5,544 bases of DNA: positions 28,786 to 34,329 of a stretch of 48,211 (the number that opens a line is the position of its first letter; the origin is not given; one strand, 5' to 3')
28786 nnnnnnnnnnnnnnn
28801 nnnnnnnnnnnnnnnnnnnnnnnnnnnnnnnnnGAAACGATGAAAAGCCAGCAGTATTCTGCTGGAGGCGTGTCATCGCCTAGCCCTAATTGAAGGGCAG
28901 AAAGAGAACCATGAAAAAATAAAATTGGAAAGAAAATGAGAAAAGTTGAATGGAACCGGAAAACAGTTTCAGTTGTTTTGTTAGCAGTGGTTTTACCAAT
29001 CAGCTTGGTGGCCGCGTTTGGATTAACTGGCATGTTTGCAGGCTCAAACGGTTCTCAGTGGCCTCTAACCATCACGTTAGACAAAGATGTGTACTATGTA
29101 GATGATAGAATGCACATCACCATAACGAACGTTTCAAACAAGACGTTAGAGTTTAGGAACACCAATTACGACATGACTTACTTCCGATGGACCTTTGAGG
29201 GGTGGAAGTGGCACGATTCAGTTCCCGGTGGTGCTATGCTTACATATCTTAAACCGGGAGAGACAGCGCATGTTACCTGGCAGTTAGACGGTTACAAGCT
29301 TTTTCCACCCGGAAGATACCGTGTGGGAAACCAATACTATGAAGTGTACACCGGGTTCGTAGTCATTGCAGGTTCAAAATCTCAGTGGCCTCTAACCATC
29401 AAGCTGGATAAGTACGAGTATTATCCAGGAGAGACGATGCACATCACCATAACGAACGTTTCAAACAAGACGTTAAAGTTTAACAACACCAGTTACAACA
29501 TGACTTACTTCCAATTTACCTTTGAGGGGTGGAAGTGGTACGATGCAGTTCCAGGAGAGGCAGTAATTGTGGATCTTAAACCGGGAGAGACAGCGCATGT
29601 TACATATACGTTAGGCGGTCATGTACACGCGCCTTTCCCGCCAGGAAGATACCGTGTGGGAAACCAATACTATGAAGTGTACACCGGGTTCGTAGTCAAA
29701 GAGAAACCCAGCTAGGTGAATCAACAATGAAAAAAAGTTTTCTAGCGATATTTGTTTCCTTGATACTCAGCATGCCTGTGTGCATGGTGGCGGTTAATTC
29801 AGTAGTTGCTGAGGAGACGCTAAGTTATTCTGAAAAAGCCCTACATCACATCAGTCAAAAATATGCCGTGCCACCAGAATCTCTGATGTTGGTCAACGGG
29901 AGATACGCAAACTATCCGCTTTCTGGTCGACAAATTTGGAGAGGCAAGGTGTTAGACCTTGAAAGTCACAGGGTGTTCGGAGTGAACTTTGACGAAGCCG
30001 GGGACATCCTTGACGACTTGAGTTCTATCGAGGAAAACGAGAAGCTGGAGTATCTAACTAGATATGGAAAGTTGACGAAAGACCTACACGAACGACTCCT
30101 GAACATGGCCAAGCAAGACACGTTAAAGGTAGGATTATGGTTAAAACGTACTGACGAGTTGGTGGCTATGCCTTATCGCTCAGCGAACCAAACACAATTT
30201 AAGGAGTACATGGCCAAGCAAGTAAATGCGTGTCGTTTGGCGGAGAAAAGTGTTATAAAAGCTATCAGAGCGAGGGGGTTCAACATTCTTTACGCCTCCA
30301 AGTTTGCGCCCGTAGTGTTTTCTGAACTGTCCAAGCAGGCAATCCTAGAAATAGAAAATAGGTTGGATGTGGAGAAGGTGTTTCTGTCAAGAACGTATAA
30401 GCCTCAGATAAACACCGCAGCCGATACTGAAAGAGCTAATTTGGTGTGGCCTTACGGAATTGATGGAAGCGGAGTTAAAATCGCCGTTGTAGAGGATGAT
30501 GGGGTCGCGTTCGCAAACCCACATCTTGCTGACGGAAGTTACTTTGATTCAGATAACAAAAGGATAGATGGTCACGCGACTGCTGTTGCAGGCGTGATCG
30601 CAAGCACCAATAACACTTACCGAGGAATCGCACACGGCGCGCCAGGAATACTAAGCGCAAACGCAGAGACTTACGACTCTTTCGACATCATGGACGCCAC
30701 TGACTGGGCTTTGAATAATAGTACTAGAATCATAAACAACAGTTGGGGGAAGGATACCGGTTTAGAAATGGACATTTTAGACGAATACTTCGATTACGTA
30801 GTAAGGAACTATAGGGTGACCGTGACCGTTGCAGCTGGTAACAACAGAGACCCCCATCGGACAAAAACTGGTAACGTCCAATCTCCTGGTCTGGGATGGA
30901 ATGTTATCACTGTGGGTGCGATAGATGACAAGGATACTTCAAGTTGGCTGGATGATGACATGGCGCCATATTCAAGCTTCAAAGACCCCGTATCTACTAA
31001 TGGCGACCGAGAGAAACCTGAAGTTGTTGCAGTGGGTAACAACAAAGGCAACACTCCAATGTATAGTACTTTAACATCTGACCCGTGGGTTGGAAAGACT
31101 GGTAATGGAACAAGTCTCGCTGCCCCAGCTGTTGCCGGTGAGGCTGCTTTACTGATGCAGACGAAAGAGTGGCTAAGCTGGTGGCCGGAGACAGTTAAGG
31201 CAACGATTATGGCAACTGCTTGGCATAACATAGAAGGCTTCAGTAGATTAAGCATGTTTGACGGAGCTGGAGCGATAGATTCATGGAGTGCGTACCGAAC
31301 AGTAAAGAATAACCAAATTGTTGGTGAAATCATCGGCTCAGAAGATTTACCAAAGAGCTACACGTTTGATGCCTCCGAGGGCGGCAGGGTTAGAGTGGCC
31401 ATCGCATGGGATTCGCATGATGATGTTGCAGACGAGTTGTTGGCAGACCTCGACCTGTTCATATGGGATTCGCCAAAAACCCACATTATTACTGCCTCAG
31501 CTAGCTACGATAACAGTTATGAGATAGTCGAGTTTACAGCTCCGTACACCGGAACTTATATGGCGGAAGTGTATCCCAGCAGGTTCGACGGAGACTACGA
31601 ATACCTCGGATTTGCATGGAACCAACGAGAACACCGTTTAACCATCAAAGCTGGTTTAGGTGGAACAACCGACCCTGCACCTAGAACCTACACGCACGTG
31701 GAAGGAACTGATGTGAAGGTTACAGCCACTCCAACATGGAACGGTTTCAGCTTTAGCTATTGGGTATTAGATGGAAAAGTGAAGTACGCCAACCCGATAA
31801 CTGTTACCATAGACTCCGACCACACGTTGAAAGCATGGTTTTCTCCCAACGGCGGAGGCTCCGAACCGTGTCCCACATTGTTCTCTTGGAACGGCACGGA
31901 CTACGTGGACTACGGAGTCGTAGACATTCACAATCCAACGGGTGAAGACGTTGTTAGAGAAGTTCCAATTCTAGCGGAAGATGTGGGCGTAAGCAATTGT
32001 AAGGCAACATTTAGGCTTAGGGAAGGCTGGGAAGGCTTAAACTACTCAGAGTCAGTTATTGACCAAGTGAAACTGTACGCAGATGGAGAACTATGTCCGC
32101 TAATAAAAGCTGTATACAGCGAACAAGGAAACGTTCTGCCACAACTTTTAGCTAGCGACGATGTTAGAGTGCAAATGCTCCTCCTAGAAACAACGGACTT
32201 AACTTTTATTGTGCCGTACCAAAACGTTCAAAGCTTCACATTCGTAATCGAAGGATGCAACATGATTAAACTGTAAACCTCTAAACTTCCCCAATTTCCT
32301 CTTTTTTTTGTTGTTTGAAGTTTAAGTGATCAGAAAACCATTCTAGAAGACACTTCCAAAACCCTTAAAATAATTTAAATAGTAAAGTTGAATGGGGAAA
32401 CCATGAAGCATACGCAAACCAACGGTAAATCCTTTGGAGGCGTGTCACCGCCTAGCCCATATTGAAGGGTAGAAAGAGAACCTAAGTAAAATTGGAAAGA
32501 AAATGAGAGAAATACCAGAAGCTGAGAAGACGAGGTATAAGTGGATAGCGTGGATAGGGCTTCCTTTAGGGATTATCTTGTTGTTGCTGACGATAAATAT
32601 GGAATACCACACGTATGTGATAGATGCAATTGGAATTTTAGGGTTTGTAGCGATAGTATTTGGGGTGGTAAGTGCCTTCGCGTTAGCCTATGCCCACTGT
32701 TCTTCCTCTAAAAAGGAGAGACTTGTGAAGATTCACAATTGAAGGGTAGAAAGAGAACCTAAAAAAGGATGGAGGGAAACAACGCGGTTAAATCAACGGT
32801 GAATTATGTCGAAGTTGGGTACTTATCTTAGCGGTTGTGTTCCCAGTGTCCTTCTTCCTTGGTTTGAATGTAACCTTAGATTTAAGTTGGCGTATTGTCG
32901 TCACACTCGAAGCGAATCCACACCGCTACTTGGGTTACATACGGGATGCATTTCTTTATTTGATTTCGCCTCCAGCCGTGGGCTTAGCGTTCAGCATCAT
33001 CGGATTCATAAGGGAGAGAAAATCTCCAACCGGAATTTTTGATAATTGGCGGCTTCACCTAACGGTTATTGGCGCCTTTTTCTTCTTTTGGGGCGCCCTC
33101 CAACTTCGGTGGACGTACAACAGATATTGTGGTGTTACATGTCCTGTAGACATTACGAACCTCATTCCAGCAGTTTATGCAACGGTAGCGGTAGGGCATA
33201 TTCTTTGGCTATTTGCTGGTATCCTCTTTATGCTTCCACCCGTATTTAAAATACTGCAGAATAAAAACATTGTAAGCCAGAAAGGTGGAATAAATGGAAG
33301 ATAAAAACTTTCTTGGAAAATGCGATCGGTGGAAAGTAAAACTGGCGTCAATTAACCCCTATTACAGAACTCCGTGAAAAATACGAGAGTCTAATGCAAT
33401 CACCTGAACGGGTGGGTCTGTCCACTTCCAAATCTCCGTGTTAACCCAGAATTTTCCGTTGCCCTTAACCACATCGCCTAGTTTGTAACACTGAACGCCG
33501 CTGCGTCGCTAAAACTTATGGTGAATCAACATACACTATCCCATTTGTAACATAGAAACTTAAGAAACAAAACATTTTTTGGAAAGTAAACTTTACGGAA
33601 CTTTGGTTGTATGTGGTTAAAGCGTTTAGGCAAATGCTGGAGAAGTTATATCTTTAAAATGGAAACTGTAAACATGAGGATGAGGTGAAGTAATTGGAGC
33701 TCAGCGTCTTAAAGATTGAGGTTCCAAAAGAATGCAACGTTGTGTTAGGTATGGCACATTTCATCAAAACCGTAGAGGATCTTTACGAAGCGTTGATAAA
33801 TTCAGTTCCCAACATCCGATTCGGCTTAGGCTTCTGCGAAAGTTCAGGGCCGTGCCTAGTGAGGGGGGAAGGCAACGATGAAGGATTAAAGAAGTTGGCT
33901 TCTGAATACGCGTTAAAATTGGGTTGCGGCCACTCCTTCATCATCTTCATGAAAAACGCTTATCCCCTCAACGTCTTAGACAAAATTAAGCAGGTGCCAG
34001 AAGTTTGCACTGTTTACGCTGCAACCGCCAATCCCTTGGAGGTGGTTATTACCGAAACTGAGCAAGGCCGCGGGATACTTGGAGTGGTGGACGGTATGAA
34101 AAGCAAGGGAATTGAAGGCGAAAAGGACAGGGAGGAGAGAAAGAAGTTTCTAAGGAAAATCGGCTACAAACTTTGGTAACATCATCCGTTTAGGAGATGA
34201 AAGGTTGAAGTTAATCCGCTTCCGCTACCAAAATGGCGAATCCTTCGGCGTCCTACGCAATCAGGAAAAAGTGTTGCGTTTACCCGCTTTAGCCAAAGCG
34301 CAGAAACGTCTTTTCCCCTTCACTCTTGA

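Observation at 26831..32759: The same leader module precedes every transcription unit of the secreted-protein island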

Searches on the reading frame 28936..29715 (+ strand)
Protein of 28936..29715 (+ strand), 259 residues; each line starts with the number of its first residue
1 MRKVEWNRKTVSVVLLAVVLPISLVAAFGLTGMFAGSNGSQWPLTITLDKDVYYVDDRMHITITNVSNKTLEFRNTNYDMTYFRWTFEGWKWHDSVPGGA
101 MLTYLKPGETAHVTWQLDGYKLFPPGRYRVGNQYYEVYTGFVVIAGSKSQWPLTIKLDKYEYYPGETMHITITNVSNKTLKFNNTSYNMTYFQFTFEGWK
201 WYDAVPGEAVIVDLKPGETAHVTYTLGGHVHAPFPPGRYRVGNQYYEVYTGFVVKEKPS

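Call 8: search_protein_families(library=pfam, proteins=[window:28936-29715:+], max_evalue=0.01)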
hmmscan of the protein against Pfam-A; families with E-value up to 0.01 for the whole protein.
window:28936-29715:+ (259 aa): 5 families
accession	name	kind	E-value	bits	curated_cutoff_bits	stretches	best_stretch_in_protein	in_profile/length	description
PF20251.4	Big_14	-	1.4e-16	60.8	27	2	42-138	3-100/104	Bacterial Ig-like domain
PF07703.20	A2M_BRD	-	4.2e-05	24.3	22.7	0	153-188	1-37/140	Alpha-2-macroglobulin bait region domain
PF14310.12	Fn3-like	-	0.0013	19.3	25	0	212-234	27-49/71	Fibronectin type III-like domain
PF17873.7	Rep_1B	-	0.0023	18.2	25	0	118-133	11-26/53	Replicase polyprotein 1ab regulatory domain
PF02752.27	Arrestin_C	-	0.0069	17.1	27.7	0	153-185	7-39/137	Arrestin (or S-antigen), C-terminal domain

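Call 59: find_encoding_contigs(protein=window:28936-29715:+, flank=10000, max_places=6)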
Protein window:28936-29715:+ (259 aa): no gene with exactly this product is on record in the collection.
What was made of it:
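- Tried and rejected: It gave nothing for the 259-aa protein (call 59).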

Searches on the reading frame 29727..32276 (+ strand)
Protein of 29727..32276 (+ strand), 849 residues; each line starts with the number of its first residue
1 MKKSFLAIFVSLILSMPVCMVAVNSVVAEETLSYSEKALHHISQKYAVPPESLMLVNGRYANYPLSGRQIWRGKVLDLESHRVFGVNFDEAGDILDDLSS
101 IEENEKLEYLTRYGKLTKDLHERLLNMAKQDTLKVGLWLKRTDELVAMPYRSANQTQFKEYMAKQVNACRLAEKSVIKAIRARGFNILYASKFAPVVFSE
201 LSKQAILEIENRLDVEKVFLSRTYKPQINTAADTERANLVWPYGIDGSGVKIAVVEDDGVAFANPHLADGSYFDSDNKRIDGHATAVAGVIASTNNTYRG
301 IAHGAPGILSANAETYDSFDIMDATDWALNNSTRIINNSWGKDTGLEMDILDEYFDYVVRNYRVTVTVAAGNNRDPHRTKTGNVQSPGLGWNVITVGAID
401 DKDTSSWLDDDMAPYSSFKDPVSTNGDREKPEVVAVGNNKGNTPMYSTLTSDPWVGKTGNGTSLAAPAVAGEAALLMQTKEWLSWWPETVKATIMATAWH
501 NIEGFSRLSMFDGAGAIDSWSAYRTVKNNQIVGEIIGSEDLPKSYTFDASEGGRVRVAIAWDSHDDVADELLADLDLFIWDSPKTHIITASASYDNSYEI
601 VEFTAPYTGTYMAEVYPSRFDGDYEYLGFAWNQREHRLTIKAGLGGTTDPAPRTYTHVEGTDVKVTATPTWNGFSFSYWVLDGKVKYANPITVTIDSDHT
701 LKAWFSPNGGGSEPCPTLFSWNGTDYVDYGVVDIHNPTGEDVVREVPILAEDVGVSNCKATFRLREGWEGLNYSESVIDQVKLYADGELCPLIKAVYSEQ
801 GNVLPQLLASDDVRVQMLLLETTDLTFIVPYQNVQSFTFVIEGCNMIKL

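Call 8: search_protein_families(library=pfam, proteins=[window:29727-32276:+], max_evalue=0.01)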
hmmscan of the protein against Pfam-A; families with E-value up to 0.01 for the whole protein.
window:29727-32276:+ (849 aa): 4 families
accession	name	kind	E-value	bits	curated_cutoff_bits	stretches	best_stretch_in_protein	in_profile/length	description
PF00082.27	Peptidase_S8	-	7.2e-37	127.7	21.8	1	247-498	1-273/288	Subtilase family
PF04151.21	PPC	-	1.2e-07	32.9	25.9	1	544-616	4-69/70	Bacterial pre-peptidase C-terminal domain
PF18998.6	Flg_new_2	-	3.5e-07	30.6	23.6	1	637-708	2-72/73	Divergent InlB B-repeat domain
PF09479.16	Flg_new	-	4e-05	24.1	27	1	645-703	9-64/65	Listeria-Bacteroides repeat domain (List_Bact_rpt)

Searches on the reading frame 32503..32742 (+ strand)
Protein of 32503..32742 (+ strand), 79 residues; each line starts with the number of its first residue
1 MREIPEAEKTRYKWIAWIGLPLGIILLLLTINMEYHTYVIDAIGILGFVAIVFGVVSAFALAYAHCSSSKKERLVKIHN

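Call 8: search_protein_families(library=pfam, proteins=[window:32503-32742:+], max_evalue=0.01)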
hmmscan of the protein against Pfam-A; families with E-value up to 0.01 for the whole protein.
window:32503-32742:+ (79 aa): 3 families
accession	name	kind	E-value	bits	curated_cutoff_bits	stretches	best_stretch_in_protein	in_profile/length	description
PF04235.18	DUF418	-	0.00025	21.4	23.6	1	5-67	10-79/163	Protein of unknown function (DUF418)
PF12794.12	MscS_TM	-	0.0023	17.3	28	1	10-73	124-185/339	Mechanosensitive ion channel inner membrane domain 1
PF16079.10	Phage_holin_5_2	-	0.0029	18.3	29.2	1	11-65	19-70/76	Phage holin family Hol44, in holin superfamily V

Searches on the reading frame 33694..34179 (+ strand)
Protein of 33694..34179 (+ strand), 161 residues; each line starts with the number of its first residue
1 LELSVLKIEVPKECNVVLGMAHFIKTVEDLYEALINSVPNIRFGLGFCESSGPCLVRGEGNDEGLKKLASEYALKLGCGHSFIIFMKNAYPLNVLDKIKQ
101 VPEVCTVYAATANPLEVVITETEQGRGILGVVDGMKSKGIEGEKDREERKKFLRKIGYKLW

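Call 8: search_protein_families(library=pfam, proteins=[window:33694-34179:+], max_evalue=0.01)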
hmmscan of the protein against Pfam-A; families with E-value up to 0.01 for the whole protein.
window:33694-34179:+ (161 aa): 1 family
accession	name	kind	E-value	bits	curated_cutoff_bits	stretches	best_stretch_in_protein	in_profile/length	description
PF04008.19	Adenosine_kin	-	5.2e-74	247.6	25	1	7-159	2-154/154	Adenosine specific kinase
